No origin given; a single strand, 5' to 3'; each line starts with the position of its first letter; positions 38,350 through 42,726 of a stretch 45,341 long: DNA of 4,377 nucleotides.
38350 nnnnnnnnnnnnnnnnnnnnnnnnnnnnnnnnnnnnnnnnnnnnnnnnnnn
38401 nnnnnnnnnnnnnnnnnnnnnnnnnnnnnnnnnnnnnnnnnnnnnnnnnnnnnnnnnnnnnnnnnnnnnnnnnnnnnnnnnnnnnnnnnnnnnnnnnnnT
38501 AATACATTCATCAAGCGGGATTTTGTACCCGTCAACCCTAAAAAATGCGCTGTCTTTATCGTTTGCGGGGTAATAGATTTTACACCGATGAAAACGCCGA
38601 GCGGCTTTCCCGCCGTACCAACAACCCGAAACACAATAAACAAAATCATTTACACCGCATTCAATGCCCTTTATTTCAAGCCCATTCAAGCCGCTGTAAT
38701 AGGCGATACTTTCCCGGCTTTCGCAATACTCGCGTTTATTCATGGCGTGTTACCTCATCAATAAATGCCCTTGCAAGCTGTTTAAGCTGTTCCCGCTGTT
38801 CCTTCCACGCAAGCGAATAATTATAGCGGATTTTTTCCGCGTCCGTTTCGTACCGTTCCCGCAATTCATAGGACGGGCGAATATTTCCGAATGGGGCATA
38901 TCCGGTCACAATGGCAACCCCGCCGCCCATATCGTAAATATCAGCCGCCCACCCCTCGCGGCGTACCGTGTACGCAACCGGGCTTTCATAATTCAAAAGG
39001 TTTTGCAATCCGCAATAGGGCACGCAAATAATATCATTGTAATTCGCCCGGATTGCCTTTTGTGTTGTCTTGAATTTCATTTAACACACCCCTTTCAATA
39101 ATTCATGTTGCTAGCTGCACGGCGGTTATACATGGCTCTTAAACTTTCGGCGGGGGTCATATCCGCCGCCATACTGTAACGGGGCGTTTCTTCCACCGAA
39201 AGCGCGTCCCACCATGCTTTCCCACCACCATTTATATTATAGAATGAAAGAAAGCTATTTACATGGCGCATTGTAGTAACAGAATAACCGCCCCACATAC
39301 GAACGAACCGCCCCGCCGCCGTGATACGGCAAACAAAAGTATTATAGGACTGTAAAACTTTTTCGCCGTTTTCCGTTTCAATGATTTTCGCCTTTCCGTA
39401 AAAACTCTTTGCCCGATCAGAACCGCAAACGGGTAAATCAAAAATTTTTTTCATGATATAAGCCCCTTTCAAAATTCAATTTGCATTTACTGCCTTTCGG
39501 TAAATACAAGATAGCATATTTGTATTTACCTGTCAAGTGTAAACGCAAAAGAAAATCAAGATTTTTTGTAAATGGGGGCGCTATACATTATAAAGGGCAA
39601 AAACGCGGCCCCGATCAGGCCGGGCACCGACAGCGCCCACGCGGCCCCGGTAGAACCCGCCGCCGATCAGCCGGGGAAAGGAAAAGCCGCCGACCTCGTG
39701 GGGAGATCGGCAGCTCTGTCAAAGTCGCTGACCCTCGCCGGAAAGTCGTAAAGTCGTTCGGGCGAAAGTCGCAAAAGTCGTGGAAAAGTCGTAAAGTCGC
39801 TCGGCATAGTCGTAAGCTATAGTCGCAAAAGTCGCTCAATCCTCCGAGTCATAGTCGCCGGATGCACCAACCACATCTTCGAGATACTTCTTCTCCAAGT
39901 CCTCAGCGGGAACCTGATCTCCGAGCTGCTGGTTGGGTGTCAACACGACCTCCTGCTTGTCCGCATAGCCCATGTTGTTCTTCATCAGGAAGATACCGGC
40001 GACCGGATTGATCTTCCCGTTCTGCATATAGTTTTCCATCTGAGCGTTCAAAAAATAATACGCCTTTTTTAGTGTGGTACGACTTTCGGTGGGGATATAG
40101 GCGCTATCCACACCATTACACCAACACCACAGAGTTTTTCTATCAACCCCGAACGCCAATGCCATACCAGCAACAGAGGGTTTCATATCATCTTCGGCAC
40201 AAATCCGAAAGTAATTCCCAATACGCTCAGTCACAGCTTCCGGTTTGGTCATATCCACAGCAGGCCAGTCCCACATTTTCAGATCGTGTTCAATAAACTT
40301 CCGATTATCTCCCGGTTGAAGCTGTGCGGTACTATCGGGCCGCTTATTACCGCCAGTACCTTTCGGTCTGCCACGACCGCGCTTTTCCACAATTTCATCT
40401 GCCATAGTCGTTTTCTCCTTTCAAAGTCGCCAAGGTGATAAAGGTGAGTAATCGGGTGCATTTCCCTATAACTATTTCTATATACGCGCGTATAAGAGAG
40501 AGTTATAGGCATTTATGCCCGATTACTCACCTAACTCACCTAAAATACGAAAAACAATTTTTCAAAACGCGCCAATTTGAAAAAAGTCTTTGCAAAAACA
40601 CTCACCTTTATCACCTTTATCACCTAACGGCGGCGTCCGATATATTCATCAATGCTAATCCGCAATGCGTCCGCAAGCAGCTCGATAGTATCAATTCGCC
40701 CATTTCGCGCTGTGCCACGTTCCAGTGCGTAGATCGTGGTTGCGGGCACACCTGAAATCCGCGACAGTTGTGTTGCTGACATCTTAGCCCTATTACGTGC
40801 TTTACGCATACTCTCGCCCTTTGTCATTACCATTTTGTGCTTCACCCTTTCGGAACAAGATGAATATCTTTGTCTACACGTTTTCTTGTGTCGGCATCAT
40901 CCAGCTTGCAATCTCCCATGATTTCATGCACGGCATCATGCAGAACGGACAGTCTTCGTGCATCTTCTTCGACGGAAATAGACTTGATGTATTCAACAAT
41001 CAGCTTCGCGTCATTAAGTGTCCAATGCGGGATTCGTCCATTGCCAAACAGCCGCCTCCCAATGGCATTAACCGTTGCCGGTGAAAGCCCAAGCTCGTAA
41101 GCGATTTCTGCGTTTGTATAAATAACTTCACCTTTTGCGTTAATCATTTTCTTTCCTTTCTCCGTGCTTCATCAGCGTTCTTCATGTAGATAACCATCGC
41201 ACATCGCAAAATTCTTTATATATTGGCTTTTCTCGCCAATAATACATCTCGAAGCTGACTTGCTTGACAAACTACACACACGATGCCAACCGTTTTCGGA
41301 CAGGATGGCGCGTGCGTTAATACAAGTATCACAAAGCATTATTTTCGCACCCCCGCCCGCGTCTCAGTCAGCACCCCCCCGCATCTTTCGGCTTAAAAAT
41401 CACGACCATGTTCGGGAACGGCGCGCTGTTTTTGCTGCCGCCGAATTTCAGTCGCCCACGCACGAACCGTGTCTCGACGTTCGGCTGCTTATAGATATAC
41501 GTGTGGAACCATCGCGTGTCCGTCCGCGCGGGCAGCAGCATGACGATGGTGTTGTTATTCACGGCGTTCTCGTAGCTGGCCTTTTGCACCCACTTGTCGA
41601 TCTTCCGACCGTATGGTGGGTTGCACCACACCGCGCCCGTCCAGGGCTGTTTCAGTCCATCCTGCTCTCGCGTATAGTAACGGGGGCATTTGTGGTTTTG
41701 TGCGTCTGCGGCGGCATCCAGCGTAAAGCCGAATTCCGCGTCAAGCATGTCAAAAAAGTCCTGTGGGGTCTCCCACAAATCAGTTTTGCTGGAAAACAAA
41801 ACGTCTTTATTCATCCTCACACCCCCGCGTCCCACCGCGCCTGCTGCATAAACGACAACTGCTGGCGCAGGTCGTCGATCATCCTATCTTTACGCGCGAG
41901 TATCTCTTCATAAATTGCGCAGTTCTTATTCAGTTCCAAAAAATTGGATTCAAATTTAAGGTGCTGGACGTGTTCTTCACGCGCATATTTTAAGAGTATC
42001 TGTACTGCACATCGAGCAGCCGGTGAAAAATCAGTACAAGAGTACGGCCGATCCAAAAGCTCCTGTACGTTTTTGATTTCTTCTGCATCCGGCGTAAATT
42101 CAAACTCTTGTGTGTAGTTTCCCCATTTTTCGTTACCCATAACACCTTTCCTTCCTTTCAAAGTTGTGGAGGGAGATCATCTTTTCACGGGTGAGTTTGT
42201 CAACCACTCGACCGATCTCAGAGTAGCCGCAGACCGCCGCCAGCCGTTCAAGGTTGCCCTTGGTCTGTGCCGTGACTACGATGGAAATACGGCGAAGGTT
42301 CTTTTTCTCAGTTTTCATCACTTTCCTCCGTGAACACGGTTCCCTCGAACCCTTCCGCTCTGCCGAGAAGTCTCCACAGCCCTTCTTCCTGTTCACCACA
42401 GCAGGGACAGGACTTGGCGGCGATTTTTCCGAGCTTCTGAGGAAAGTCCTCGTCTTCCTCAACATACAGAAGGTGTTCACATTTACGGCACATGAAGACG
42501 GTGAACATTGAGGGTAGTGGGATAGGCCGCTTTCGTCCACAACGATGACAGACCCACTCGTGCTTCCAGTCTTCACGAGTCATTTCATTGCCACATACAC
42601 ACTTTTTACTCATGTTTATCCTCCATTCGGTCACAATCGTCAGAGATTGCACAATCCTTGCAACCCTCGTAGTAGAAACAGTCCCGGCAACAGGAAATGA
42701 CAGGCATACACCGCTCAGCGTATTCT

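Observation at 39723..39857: Dense unidirectional heptamer array flanking terS: candidate pac/TerS-binding sites or an iteron origin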

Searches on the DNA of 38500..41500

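Call 34: search_rna_families(source=window, start=38500, end=41500, threshold=evalue, max_evalue=1)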
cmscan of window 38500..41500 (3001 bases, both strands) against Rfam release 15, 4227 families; matches with E-value up to 1: 2.
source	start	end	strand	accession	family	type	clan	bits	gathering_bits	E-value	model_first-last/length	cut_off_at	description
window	40433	40543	+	RF04130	MIR7996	Gene; miRNA;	-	32.5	119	0.0037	1-190/190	no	MIR7996 microRNA precursor family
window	39491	39641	+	RF01849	alpha_tmRNA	Gene;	CL00001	13.3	50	0.31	1-355/355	no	Alphaproteobacteria transfer-messenger RNA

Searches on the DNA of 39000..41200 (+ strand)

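Call 12: search_dna_similar(query=window:39000-41200:+, collection=phages, mode=distant, max_rows=20)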
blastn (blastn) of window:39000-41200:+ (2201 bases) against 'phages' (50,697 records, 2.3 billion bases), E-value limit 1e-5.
Records with a match: 3; places in all: 5; records where one place covers at least 80% of the query: 0.
Best place of each record, by identity: 90-95% 1; 80-90% 2.
By first word of the organism name: Bacteriophage 3.
By host as written in the record: - 3.
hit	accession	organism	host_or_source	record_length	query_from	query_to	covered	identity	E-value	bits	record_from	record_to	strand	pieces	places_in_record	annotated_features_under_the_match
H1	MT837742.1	Bacteriophage sp.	human fecal samples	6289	14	1629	72%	83.7%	0e+0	1714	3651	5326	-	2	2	record has no annotation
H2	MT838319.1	Bacteriophage sp.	human fecal samples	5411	1432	1548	5%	83.1%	4e-23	116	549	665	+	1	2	record has no annotation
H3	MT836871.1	Bacteriophage sp.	human fecal samples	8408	3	81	4%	91.1%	2e-21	112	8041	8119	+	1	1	record has no annotation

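Call 13: get_annotated_region(hit=H1, flank=4000)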
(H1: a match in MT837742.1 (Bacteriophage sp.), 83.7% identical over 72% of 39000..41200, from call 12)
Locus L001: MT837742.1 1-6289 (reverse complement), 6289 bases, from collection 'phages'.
description: UNVERIFIED: Bacteriophage sp. clone scaffold_5636 genomic sequence.
organism: Bacteriophage sp. (NCBI taxid 38018)
taxonomy: Viruses
host: -; source: human fecal samples; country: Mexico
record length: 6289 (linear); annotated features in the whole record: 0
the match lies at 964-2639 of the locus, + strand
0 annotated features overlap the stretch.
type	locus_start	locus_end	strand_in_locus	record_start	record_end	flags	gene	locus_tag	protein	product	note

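Call 14: get_annotated_region(hit=H2, flank=5000)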
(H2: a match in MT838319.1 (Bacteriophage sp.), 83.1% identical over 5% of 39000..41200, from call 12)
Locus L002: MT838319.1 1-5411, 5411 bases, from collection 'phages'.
description: UNVERIFIED: Bacteriophage sp. clone scaffold_7317 genomic sequence.
organism: Bacteriophage sp. (NCBI taxid 38018)
taxonomy: Viruses
host: -; source: human fecal samples; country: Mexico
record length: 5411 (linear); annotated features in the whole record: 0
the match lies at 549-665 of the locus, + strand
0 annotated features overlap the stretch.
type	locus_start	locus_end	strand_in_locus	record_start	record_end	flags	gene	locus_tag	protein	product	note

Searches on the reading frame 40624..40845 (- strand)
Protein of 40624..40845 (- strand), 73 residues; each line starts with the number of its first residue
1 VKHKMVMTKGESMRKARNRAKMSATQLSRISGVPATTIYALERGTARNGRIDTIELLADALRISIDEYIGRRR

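Call 6: search_protein_families(library=phrogs, proteins=[window:40624-40845:-], max_evalue=0.01)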
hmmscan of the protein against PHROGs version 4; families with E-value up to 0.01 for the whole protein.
window:40624-40845:- (73 aa): 15 families
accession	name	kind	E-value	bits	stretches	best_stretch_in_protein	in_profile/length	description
phrog_8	-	transcription regulation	6.4e-12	46.6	1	1-71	69-138/346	transcriptional regulator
phrog_5823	-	transcription regulation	1.2e-09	38.8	1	4-71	2-69/404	transcriptional regulator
phrog_4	-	transcription regulation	1.6e-09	38.2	1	3-67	131-190/400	transcriptional repressor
phrog_3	-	transcription regulation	8.4e-09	36.7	1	3-71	83-148/430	transcriptional repressor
phrog_32768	-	unknown function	2.4e-08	34.1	1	4-69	4-70/446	-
phrog_9425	-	transcription regulation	2.6e-07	31.3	1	13-64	12-63/72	transcriptional repressor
phrog_2439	-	transcription regulation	3.4e-05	23.9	1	5-66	4-64/367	transcriptional regulator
phrog_7241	-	transcription regulation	0.00025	22.1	1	11-68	64-120/122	transcriptional regulator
phrog_1373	-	transcription regulation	0.00025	22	1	11-66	66-120/166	transcriptional regulator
phrog_4779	-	transcription regulation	0.00029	22.3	1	7-63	1-58/98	transcriptional regulator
phrog_2104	-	unknown function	0.00058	21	1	4-47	35-78/103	-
phrog_2967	-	transcription regulation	0.0024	18.5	1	2-64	4-65/225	transcriptional regulator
phrog_35195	-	unknown function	0.0031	18.1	1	8-68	2-62/159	-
phrog_147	-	transcription regulation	0.0064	17.9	1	6-58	2-54/100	transcriptional regulator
phrog_2328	-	transcription regulation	0.0076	17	1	13-65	20-71/128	transcriptional repressor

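Call 7: search_protein_families(library=pfam, proteins=[window:40624-40845:-], max_evalue=0.01)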
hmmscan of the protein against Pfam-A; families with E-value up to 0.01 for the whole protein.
window:40624-40845:- (73 aa): 4 families
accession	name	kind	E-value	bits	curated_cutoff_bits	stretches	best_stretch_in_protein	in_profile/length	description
PF01381.28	HTH_3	-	4.2e-10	39.9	23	1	13-67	1-54/55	Helix-turn-helix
PF13443.12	HTH_26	-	8.9e-09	35.9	22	1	15-68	4-57/63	Cro/C1-type HTH DNA-binding domain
PF13560.12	HTH_31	-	5.4e-07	30.3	27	1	11-67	4-60/64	Helix-turn-helix domain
PF13413.12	HTH_25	-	0.00063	20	24.6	1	13-45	2-34/62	Helix-turn-helix domain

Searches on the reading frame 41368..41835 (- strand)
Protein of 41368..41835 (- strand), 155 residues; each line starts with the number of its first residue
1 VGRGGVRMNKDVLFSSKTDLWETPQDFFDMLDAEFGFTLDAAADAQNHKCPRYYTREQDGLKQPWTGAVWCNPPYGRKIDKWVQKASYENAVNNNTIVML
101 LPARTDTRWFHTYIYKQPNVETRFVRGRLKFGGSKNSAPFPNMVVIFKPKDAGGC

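Call 42: search_protein_families(library=phrogs, proteins=[window:41368-41835:-], max_evalue=0.001)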
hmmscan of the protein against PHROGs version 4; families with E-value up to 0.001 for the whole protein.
window:41368-41835:- (155 aa): 4 families
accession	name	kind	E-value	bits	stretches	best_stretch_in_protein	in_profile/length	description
phrog_111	-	other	7.3e-60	204.5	1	7-153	53-207/345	DNA methyltransferase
phrog_22740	-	unknown function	2.2e-29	102.9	1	8-87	1-83/99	-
phrog_6083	-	DNA, RNA and nucleotide metabolism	2.3e-12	47.9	1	93-151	3-69/94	DNA methylase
phrog_33262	-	moron, auxiliary metabolic gene and host takeover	3.5e-07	30.1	1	18-81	304-375/495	phosphoadenosine phosphosulfate reductase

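Call 43: search_protein_families(library=pfam, proteins=[window:41368-41835:-], max_evalue=0.001)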
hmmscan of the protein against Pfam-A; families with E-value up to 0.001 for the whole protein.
window:41368-41835:- (155 aa): 1 family
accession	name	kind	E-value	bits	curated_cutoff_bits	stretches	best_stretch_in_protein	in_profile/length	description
PF05869.16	Dam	-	2.7e-35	122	28.1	1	15-149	6-146/169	DNA N-6-adenine-methyltransferase (Dam)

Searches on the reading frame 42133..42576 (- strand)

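Call 42: search_protein_families(library=phrogs, proteins=[window:42133-42576:-], max_evalue=0.001)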
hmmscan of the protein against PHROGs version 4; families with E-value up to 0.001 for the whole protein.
window:42133-42576:- (147 aa): 1 family
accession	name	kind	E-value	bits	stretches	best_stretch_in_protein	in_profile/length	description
phrog_22389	-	unknown function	3.6e-11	43.6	1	91-134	2-44/63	-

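Call 43: search_protein_families(library=pfam, proteins=[window:42133-42576:-], max_evalue=0.001)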
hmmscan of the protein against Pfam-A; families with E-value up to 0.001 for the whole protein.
window:42133-42576:- (147 aa): 0 families
